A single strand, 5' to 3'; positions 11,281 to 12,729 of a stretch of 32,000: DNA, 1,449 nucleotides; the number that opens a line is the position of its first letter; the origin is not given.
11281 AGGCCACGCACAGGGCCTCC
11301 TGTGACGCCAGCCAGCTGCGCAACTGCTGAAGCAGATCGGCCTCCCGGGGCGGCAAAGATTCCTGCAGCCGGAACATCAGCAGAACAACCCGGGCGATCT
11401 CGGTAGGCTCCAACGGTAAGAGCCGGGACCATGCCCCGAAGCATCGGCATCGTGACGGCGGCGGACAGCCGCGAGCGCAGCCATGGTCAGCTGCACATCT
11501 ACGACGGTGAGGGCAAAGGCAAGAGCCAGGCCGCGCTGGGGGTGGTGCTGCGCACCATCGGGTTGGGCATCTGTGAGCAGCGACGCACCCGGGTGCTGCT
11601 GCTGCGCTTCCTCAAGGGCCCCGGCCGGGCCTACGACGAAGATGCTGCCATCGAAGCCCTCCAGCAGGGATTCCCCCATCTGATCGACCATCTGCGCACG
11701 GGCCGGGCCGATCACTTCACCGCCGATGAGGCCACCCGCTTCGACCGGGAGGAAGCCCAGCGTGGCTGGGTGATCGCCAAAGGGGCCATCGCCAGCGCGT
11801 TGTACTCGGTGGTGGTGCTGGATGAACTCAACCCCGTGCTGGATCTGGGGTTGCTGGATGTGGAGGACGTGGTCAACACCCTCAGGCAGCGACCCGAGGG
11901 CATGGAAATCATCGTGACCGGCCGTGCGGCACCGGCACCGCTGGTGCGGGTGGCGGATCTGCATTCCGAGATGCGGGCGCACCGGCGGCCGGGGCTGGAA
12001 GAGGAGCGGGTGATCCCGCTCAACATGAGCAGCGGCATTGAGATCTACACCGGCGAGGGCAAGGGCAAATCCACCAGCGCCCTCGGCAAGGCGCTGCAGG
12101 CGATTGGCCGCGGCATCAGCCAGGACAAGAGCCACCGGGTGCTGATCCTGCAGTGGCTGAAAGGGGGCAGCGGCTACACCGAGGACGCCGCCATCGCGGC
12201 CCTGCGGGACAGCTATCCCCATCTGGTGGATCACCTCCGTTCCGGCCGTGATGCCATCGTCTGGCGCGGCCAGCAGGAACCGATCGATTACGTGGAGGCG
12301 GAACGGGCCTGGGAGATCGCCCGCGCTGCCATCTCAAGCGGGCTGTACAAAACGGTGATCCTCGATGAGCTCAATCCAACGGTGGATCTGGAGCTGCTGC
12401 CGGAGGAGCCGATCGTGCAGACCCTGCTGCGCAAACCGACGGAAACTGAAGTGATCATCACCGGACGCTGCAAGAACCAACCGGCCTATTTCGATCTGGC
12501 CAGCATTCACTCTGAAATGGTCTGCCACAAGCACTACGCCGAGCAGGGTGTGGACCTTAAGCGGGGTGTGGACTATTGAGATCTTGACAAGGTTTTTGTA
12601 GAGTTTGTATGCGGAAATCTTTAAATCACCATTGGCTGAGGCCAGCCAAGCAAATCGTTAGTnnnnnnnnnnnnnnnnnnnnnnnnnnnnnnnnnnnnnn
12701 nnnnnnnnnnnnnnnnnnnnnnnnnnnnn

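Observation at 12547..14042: Second, relic copy of the cobO 3' terminus inside the island: an att-like scar that splits the island into two modules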

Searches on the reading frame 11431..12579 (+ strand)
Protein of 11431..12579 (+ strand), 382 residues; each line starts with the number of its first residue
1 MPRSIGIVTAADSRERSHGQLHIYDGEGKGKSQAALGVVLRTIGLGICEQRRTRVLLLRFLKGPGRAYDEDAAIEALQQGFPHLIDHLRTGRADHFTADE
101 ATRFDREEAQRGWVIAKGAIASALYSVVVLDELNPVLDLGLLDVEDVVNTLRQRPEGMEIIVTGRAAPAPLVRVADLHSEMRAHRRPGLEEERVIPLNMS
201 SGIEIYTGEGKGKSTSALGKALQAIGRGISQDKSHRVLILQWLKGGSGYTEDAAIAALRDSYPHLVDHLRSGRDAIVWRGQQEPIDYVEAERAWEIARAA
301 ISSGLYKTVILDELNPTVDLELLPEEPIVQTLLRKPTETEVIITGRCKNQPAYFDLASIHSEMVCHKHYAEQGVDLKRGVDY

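Call 6: search_protein_families(library=pfam, proteins=[window:11431-12579:+])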
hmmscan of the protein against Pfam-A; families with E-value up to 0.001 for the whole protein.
window:11431-12579:+ (382 aa): 1 family
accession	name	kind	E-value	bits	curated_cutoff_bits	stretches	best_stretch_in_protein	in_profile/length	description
PF02572.21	CobA_CobO_BtuR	-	1e-87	293.2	25.7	2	203-382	5-172/172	ATP:corrinoid adenosyltransferase BtuR/CobO/CobP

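Call 11: find_related_loci(query=window:11431-12576:+, collection=genome_contigs, flank=8000)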
Query window:11431-12576:+ (382 aa) in genome_contigs; peptide patterns used: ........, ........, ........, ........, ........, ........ (x = any residue, [..] = any of these).
600 stretches matched a pattern (row limit reached: there are more); 563 encode a relative of the query (tblastn E <= 1e-3); the best 80 are kept; 80 distinct loci.
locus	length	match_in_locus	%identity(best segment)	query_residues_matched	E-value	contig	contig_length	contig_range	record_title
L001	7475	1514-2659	99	1-382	0e+0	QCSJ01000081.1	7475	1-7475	Synechococcus sp. AG-670-A05 Ga0171693_1081, whole genome shotgun sequence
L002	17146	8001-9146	97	1-382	0e+0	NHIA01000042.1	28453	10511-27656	MAG: Cyanobacteria bacterium TMED177 121891, whole genome shotgun sequence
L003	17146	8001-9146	96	1-382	0e+0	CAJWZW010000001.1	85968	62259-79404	MAG TPA_asm: uncultured Synechococcus sp. isolate ERR598943_bin.25_MetaBAT_v2.12.1_MAG genome assembly, contig: NODE_10_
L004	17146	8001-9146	96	1-382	0e+0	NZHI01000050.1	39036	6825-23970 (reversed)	MAG: Synechococcus sp. MED650 121709, whole genome shotgun sequence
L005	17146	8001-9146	96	1-382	0e+0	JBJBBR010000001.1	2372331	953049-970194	MAG: Synechococcus sp. isolate CUG2137 NODE_1_length_2372331_cov_517.385002, whole genome shotgun sequence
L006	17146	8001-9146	95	1-382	0e+0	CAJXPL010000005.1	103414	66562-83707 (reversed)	MAG TPA_asm: uncultured Synechococcus sp. isolate SRR3880208_bin.2_MetaBAT_v2.12.1_MAG genome assembly, contig: NODE_26_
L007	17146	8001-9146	95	1-382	0e+0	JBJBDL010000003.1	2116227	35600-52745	MAG: Synechococcus sp. isolate CUG2176 NODE_5_length_2116227_cov_136.844412, whole genome shotgun sequence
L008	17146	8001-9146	95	1-382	0e+0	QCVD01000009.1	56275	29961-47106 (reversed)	Synechococcus sp. AG-683-C23 Ga0171724_109, whole genome shotgun sequence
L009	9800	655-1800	95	1-382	0e+0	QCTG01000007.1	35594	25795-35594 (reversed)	Synechococcus sp. AG-673-B04 Ga0171702_1007, whole genome shotgun sequence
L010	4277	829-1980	95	1-382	0e+0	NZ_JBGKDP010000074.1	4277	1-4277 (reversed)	MAG: Parasynechococcus sp. isolate Bin2 Jan_21_metabat2_bin99_k141_3158759, whole genome shotgun sequence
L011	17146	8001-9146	94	1-382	0e+0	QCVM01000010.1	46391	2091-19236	Synechococcus sp. AG-686-B21 Ga0171729_1010, whole genome shotgun sequence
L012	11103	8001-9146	94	1-382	0e+0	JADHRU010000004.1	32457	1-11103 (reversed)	MAG: Synechococcus sp. BS30m-G31 BS307-30m-sub-C82, whole genome shotgun sequence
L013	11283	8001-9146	94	1-382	0e+0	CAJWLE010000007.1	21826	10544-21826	MAG TPA_asm: uncultured Synechococcus sp. isolate ERR599174_bin.3_MetaBAT_v2.12.1_MAG genome assembly, contig: NODE_305_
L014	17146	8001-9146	94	1-382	0e+0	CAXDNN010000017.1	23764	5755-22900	MAG TPA_asm: uncultured Synechococcus sp. isolate SRR5788028_binner13_Refined_6 genome assembly, contig: ERZ2438138.219,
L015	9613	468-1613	95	1-382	0e+0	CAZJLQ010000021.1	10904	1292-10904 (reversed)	MAG TPA_asm: uncultured Synechococcus sp. isolate ERP003628_co2_68 genome assembly, contig: NODE_4364_length_10904_cov_5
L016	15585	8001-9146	94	1-382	0e+0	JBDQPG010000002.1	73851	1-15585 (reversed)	MAG: Synechococcus sp. SFB_27S_18OctNov_coas_78 k141_2332308_length_73851_cov_85.4078, whole genome shotgun sequence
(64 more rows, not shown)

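Call 20: find_encoding_contigs(protein=window:11431-12579:+, flank=8000, max_places=10)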
Protein window:11431-12579:+ (382 aa): 22 contigs read that carry it; 10 places shown.
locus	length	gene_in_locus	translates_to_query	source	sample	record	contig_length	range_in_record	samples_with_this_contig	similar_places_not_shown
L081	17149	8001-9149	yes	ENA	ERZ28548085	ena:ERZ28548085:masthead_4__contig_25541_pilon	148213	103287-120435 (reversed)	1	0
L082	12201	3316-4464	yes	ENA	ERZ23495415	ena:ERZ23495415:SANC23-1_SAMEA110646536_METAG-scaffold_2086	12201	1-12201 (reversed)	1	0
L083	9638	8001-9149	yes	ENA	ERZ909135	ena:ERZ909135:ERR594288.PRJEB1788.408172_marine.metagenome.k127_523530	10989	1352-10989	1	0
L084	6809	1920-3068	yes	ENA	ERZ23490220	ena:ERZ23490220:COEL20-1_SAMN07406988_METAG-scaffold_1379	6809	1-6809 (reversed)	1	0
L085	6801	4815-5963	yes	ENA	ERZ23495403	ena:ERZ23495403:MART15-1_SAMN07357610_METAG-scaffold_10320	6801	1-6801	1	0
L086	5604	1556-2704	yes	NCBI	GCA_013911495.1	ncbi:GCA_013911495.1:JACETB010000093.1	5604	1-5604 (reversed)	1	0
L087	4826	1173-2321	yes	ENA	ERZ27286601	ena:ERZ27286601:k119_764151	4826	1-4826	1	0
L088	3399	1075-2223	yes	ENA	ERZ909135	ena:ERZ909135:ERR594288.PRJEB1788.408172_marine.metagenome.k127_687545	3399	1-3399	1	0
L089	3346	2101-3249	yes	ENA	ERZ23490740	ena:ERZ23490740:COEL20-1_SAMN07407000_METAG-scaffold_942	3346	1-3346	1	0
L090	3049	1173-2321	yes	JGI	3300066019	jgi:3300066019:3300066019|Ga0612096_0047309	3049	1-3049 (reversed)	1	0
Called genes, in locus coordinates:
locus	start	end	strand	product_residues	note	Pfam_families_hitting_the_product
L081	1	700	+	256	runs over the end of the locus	PF00425:Chorismate_bind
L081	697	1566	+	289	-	PF04107:GCS2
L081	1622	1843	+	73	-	-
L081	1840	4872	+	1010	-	PF00311:PEPcase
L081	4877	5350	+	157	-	-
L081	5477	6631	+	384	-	PF02463:SMC_N, PF13175:AAA_15 (weak), PF13476:AAA_23 (weak), PF13304:AAA_21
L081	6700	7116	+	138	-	PF02675:AdoMet_dc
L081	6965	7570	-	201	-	-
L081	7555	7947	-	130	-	-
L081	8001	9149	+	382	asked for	PF02572:CobA_CobO_BtuR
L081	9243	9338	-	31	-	-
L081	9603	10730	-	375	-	PF00899:ThiF, PF00581:Rhodanese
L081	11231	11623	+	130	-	PF14159:CAAD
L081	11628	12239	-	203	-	PF01636:APH (weak), PF03881:Fructosamin_kin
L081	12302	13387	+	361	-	PF01946:Thi4 (weak), PF00890:FAD_binding_2, PF01134:GIDA (weak), PF01266:DAO, PF01494:FAD_binding_3 (weak), PF01593:Amino_oxidase, PF12831:FAD_oxidored (weak), PF13450:NAD_binding_8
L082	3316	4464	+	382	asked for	PF02572:CobA_CobO_BtuR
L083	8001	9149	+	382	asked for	PF02572:CobA_CobO_BtuR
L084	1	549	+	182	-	?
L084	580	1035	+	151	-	PF02675:AdoMet_dc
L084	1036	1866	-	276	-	-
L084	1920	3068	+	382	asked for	PF02572:CobA_CobO_BtuR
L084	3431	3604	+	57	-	-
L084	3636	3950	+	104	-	PF07045:DUF1330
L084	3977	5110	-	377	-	PF00899:ThiF, PF00581:Rhodanese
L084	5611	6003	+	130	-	PF14159:CAAD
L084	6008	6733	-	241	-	PF03881:Fructosamin_kin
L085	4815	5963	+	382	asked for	PF02572:CobA_CobO_BtuR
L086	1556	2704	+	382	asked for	PF02572:CobA_CobO_BtuR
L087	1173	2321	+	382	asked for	PF02572:CobA_CobO_BtuR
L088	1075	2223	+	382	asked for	PF02572:CobA_CobO_BtuR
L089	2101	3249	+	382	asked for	PF02572:CobA_CobO_BtuR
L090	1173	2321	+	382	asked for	PF02572:CobA_CobO_BtuR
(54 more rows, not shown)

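Call 44: search_dna_similar(query=window:11431-12576:+, collection=phages, mode=protein, max_rows=20)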
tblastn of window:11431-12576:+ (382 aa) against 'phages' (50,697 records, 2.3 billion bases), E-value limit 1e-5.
Records with a match: 4; places in all: 4; records where one place covers at least 80% of the query: 3.
Best place of each record, by identity: <60% 4.
By first word of the organism name: Cyanophage 3; Bacteriophage 1.
By host as written in the record: - 2; Prochlorococcus MIT9313 1; Prochlorococcus marinus str. MIT 9313 1.
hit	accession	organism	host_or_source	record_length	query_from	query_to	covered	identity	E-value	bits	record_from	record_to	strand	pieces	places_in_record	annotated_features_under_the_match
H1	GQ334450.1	Cyanophage PSS2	Prochlorococcus MIT9313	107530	3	382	99%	51.6%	4e-97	322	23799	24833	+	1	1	cobO: BtuR/CobO ATP:corrinoid adenosyltransferase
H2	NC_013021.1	Cyanophage PSS2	Prochlorococcus marinus str. MIT 9313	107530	3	382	99%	51.6%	4e-97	322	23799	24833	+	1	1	cobO: BtuR/CobO ATP:corrinoid adenosyltransferase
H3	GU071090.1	Cyanophage PSS2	-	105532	3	378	98%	51.1%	1e-93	312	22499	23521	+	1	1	cob(I)yrinic acid a,c-diamide adenosyltransferase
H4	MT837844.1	Bacteriophage sp.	human fecal samples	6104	17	187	45%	31.6%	1e-8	63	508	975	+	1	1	record has no annotation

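Call 46: get_annotated_region(hit=H1, flank=300)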
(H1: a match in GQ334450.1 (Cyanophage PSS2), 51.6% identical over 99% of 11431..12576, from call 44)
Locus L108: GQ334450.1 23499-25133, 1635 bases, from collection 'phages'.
description: Cyanophage PSS2, complete genome.
organism: Cyanophage PSS2 (NCBI taxid 658401)
taxonomy: Viruses; Duplodnaviria; Heunggongvirae; Uroviricota; Caudoviricetes
host: Prochlorococcus MIT9313; source: water at 83 meters depth from Atlantic Ocean continental slope water column; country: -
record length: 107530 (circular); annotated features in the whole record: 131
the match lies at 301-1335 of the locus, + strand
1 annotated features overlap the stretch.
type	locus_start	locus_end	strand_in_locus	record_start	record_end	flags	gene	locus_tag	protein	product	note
CDS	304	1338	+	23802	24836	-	cobO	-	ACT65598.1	BtuR/CobO ATP:corrinoid adenosyltransferase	-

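Call 48: find_related_loci(query=window:11431-12576:+, collection=metagenome_contigs, flank=7000)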
Query window:11431-12576:+ (382 aa) in metagenome_contigs; peptide patterns used: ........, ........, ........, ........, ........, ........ (x = any residue, [..] = any of these).
600 stretches matched a pattern (row limit reached: there are more); 542 encode a relative of the query (tblastn E <= 1e-3); the best 80 are kept; 80 distinct loci.
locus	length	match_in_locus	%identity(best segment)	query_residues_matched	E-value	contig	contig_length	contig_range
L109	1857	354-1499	99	1-382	0e+0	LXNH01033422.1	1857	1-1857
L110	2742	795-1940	97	1-382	0e+0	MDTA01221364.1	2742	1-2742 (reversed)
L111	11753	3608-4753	96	1-382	0e+0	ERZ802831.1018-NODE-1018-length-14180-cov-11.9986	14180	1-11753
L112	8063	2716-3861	95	1-382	0e+0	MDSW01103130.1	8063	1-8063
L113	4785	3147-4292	94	1-382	0e+0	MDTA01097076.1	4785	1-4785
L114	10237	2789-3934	95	1-382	0e+0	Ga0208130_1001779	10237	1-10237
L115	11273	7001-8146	94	1-382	0e+0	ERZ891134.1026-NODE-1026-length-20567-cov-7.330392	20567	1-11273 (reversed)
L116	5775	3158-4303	94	1-382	0e+0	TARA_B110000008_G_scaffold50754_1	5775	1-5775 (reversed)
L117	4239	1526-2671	94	1-382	0e+0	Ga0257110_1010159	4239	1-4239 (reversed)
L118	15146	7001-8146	93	1-382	0e+0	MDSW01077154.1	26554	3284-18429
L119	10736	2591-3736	94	1-382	0e+0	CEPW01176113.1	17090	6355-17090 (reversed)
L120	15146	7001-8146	95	1-382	0e+0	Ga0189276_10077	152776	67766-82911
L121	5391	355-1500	93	1-382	0e+0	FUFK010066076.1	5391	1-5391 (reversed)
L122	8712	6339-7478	88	3-382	0e+0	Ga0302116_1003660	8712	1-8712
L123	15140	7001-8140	88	3-382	0e+0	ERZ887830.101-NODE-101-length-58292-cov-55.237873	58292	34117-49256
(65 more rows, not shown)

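Call 59: search_protein_families(library=ncbifam, proteins=[window:11431-12579:+], max_evalue=0.01)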
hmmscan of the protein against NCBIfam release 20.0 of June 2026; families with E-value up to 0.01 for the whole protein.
window:11431-12579:+ (382 aa): 5 families
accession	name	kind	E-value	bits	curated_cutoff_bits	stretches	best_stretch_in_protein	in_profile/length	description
NF005647.0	PRK07413.1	equivalog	6e-235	779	426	1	3-382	4-382/382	cob(I)yrinic acid a,c-diamide adenosyltransferase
NF004637.0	PRK05986.1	subfamily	8.8e-69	231.2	185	2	13-183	23-180/197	cob(I)yrinic acid a,c-diamide adenosyltransferase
TIGR00708.1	cobA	equivalog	2.1e-63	213.2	167.75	2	17-186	4-163/177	cob(I)yrinic acid a,c-diamide adenosyltransferase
NF005648.0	PRK07414.1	equivalog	8.1e-32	110.2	248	2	52-186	49-177/178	P-loop NTPase family protein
NF011707.0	PRK15128.1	equivalog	0.0078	15.1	712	0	228-268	114-154/396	23S rRNA (cytosine(1962)-C(5))-methyltransferase RlmI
